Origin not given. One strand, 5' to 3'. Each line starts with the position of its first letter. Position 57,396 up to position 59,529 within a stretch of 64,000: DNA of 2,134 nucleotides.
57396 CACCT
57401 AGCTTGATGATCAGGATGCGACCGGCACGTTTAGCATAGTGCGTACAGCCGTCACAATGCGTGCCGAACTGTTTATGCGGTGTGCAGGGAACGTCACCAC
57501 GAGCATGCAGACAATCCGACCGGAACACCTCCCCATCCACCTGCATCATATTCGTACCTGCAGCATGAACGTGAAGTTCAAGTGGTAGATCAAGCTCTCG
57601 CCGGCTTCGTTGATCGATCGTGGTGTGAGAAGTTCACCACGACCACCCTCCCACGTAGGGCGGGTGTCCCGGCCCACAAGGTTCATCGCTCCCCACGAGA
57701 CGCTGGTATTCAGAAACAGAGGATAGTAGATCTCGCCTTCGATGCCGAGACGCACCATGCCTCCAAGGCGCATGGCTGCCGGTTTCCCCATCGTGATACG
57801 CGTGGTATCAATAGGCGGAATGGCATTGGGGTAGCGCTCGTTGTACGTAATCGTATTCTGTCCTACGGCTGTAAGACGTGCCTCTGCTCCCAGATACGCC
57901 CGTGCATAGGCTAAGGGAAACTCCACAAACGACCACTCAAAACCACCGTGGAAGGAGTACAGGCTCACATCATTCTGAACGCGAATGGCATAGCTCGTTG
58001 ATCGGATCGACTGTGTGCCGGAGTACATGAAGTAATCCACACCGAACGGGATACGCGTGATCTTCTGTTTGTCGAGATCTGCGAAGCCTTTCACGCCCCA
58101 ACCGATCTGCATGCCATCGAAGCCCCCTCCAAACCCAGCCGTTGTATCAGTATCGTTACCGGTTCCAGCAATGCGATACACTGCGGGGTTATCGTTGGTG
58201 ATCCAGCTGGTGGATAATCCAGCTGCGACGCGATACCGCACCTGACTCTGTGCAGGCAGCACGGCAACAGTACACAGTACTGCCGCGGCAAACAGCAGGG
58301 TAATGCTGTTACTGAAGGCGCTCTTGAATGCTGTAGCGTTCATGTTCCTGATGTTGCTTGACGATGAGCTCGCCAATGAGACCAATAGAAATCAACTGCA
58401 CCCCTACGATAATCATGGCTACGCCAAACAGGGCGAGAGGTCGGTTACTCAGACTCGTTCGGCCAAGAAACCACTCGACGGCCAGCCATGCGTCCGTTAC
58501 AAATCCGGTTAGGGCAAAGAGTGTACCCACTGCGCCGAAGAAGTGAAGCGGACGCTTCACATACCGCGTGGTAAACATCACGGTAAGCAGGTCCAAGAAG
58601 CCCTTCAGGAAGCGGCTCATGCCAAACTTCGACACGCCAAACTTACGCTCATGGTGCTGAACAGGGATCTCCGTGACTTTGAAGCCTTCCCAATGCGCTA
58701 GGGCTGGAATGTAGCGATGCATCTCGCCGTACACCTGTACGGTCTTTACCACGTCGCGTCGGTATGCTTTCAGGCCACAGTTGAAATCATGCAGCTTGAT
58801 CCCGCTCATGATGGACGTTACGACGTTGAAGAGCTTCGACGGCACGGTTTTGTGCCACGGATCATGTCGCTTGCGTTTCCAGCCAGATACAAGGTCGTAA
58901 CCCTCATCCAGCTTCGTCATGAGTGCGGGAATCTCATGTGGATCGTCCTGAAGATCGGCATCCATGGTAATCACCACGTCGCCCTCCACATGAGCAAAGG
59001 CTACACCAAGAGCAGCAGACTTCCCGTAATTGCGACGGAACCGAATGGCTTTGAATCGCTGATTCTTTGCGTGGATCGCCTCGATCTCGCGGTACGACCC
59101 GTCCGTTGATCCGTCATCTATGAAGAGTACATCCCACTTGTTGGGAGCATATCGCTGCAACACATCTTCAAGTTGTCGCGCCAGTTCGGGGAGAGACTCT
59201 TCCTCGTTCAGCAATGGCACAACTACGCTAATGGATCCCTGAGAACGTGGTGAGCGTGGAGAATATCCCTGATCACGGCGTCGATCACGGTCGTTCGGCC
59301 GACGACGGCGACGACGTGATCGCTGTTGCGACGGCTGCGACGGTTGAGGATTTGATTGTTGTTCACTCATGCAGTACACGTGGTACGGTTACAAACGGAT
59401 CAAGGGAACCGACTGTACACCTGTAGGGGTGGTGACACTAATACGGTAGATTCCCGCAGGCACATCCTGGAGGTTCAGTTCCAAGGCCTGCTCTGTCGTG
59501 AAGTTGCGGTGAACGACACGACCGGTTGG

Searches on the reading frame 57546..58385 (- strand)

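Call 9: search_protein_families(library=pfam, proteins=[window:57546-58385:-], max_evalue=0.001)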
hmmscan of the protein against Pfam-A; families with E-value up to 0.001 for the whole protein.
window:57546-58385:- (279 aa): 1 family
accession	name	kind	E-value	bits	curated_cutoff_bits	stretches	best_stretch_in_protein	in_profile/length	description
PF13505.12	OMP_b-brl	-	3.4e-05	24.5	28.7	1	31-144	2-105/175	Outer membrane protein beta-barrel domain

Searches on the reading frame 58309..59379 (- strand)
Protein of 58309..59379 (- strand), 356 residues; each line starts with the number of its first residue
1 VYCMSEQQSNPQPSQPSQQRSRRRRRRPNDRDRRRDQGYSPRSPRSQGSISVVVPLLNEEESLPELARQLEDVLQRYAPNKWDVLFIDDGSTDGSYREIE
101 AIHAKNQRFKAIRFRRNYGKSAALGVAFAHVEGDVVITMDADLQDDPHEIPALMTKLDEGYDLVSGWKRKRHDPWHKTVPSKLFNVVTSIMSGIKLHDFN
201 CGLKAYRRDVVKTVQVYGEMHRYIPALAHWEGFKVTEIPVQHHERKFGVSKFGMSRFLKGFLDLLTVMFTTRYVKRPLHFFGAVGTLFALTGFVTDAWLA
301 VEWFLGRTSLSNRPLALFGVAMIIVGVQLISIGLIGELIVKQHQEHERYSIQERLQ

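Call 9: search_protein_families(library=pfam, proteins=[window:58309-59379:-], max_evalue=0.001)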
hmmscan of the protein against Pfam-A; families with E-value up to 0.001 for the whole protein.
window:58309-59379:- (356 aa): 3 families
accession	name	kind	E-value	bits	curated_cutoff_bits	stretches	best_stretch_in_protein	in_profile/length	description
PF00535.33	Glycos_transf_2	-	9.6e-31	107.4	23.3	1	51-213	1-166/168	Glycosyl transferase family 2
PF13641.12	Glyco_tranf_2_3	-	2.8e-06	28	27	1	50-174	3-129/230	Glycosyltransferase like family 2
PF10111.15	Glyco_tranf_2_2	-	2e-05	24.7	27.3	1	51-143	1-92/276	Glycosyltransferase like family 2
